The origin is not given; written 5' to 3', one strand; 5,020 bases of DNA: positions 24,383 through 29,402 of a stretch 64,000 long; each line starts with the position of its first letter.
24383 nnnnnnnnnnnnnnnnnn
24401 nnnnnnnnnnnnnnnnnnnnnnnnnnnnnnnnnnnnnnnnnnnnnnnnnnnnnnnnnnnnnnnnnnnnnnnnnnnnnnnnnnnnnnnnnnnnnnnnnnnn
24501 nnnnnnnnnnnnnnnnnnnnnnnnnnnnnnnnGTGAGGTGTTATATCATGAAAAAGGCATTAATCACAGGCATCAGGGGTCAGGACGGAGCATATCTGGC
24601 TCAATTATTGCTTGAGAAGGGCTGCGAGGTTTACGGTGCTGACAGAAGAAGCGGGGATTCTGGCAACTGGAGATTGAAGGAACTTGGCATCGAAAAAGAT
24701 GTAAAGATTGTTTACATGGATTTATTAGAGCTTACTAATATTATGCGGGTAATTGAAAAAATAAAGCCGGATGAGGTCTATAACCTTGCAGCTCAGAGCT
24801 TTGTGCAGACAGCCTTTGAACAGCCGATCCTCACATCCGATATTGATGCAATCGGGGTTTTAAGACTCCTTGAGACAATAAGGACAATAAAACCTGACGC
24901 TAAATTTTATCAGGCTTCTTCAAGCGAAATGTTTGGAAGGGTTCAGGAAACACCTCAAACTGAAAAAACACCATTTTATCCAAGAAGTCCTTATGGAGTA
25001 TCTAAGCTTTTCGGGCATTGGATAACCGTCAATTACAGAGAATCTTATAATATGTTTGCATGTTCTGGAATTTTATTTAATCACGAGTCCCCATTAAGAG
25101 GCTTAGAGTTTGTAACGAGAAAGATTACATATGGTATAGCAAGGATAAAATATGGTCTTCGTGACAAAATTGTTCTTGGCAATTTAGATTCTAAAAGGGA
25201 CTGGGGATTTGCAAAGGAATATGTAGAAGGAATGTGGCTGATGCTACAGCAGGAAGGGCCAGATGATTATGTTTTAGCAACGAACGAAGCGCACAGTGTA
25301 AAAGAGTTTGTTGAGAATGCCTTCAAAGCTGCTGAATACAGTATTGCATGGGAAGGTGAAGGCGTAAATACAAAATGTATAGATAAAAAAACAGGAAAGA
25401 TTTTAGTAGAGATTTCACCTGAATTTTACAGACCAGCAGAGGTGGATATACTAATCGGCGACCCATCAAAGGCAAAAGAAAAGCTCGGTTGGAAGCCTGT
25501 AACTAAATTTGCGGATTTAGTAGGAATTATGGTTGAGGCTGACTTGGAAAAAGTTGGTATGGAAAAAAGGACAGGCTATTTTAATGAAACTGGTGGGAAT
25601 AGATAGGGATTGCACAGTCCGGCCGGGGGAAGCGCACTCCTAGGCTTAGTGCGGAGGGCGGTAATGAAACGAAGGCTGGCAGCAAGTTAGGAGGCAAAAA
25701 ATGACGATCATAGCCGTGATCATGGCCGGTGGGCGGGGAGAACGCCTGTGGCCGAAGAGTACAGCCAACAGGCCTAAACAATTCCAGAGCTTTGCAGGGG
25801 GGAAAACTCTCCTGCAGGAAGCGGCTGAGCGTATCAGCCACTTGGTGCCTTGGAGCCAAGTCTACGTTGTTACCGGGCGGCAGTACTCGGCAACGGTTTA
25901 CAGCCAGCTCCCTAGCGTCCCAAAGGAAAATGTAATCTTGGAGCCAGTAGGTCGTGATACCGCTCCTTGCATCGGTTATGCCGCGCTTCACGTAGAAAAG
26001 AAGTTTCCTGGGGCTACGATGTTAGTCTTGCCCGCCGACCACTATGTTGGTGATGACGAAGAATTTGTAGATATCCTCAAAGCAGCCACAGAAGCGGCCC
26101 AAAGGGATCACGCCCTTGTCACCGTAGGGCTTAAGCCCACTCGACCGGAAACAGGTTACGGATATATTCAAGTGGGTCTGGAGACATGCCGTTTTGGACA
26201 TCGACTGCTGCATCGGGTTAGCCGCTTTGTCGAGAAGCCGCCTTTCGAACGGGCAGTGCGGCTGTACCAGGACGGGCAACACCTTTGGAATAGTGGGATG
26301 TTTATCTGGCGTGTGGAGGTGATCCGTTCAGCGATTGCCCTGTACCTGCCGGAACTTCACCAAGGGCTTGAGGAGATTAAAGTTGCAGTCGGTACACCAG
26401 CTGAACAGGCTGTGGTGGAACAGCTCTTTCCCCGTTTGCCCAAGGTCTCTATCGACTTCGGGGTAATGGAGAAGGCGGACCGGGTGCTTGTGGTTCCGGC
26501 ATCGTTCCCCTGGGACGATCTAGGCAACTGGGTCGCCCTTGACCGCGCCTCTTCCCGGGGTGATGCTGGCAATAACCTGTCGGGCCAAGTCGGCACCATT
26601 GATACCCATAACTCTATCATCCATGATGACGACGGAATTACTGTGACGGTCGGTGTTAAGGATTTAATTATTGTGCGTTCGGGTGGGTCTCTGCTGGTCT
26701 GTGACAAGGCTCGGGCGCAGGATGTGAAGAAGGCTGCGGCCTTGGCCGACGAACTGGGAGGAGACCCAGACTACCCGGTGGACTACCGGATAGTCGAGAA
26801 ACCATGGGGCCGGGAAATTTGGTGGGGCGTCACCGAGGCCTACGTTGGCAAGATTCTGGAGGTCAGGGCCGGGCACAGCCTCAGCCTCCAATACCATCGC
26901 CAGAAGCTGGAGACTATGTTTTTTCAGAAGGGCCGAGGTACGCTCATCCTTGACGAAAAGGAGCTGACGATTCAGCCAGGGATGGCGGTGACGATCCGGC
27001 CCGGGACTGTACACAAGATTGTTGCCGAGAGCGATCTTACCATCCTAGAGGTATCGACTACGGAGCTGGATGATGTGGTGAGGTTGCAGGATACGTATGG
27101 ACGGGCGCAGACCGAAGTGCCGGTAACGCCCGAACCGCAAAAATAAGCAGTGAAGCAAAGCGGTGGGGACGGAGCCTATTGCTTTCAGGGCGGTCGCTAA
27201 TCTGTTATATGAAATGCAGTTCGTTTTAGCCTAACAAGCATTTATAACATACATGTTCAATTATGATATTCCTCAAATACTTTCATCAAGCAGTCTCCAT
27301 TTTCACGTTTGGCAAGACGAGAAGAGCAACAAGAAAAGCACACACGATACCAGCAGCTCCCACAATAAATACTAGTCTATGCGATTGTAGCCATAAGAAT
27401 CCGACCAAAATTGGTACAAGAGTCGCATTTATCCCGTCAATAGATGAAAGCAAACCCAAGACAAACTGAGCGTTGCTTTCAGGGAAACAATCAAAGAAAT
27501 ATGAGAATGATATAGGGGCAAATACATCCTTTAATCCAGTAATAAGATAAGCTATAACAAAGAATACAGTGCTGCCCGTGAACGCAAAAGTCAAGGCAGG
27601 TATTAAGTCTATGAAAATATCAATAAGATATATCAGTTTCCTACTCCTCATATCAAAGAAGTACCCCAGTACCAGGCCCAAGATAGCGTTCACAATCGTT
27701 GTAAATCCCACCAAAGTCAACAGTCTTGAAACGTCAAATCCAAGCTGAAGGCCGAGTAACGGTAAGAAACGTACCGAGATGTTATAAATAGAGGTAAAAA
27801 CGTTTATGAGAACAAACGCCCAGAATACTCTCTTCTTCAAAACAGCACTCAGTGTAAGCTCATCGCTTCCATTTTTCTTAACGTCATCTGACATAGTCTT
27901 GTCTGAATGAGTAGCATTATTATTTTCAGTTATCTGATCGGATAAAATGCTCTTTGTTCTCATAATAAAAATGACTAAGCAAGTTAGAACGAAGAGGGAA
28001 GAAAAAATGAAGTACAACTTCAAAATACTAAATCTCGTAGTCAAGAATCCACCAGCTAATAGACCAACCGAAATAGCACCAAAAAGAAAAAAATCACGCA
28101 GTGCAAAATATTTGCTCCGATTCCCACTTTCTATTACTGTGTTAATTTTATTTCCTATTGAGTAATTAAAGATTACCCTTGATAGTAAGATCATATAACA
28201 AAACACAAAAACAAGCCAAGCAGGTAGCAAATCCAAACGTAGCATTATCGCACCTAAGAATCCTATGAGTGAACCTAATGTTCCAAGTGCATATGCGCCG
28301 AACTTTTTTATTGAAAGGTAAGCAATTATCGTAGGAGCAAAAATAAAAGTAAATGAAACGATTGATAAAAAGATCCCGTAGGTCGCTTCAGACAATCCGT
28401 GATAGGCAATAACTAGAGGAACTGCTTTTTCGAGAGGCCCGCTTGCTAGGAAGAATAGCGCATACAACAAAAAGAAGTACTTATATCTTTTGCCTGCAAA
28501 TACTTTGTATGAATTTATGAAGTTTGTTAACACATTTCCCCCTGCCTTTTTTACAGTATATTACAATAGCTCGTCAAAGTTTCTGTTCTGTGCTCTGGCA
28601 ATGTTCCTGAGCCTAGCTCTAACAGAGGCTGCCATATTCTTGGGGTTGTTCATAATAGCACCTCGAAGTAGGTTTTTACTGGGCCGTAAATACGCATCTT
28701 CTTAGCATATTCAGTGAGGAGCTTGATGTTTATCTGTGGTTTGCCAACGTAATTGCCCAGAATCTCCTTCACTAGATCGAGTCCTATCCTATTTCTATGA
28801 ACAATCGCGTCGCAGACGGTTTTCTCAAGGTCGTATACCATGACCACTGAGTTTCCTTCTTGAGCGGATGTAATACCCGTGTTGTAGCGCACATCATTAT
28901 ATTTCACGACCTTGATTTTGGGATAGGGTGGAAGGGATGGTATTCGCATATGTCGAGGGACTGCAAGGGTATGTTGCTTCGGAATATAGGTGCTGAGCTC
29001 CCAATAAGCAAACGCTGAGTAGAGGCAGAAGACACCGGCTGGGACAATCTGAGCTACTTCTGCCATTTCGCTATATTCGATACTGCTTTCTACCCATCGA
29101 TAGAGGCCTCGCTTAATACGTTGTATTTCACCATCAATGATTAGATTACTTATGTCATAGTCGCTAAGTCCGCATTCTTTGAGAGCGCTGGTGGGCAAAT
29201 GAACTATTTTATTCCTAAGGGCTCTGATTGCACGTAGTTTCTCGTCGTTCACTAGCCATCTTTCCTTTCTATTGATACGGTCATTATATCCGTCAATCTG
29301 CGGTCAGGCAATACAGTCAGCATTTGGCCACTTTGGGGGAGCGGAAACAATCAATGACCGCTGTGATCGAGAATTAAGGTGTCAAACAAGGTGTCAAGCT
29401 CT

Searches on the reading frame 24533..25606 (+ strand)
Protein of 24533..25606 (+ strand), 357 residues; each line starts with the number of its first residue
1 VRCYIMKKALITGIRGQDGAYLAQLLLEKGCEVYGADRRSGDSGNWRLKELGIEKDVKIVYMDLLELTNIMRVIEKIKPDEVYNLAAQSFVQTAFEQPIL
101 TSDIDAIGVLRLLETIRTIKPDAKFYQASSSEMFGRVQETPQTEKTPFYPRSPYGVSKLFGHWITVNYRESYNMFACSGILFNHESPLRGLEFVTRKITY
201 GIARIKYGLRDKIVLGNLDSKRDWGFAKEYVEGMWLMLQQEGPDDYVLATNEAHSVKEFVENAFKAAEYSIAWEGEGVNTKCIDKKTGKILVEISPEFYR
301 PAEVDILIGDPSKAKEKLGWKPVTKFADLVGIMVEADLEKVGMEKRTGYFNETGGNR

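Call 33: search_protein_families(library=pfam, proteins=[window:24533-25606:+], max_evalue=0.001)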
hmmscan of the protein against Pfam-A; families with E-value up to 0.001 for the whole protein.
window:24533-25606:+ (357 aa): 3 families
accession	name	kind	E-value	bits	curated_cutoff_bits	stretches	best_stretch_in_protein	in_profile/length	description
PF16363.11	GDP_Man_Dehyd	-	3.4e-136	454.5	27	1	10-333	1-332/332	GDP-mannose 4,6 dehydratase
PF01370.27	Epimerase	-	5e-67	226.2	20.9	1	9-248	1-239/240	NAD dependent epimerase/dehydratase family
PF04321.23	RmlD_sub_bind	-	3.5e-12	46.4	27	1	8-178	2-149/287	RmlD substrate binding domain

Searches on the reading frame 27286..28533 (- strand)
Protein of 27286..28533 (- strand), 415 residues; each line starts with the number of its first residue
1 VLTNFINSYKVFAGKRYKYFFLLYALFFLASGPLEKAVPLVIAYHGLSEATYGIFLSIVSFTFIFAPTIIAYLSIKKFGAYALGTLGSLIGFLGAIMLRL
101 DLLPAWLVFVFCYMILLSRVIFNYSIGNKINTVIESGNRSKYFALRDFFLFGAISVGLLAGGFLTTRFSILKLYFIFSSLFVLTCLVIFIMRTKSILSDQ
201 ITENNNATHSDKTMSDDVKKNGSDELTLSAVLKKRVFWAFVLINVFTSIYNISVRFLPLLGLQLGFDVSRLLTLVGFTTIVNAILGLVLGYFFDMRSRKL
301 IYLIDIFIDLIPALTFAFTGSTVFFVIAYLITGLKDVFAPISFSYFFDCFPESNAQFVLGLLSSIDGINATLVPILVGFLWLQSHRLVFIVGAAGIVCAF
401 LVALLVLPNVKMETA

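Call 30: search_protein_families(library=pfam, proteins=[window:27286-28533:-], max_evalue=0.00001)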
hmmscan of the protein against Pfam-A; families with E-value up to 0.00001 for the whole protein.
window:27286-28533:- (415 aa): 1 family
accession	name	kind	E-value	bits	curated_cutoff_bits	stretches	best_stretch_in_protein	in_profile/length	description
PF07690.21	MFS_1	-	3.1e-22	79.4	33.4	1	21-333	2-305/347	Major Facilitator Superfamily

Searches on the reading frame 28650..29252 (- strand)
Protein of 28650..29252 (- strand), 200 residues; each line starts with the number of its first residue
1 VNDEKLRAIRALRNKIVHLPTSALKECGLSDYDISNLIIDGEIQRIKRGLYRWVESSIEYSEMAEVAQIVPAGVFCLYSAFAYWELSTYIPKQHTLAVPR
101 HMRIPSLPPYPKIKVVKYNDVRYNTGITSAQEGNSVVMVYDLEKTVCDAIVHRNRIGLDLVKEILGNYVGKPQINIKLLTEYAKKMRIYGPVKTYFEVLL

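Call 30: search_protein_families(library=pfam, proteins=[window:28650-29252:-], max_evalue=0.00001)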
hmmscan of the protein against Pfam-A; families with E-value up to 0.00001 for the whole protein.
window:28650-29252:- (200 aa): 0 families

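Call 33: search_protein_families(library=pfam, proteins=[window:28650-29252:-], max_evalue=0.001)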
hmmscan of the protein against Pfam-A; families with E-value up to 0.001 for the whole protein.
window:28650-29252:- (200 aa): 1 family
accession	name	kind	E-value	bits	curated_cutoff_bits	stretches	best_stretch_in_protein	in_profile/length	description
PF13338.12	AbiEi_4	-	7.2e-05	23.3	25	1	24-52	19-47/49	Transcriptional regulator, AbiEi antitoxin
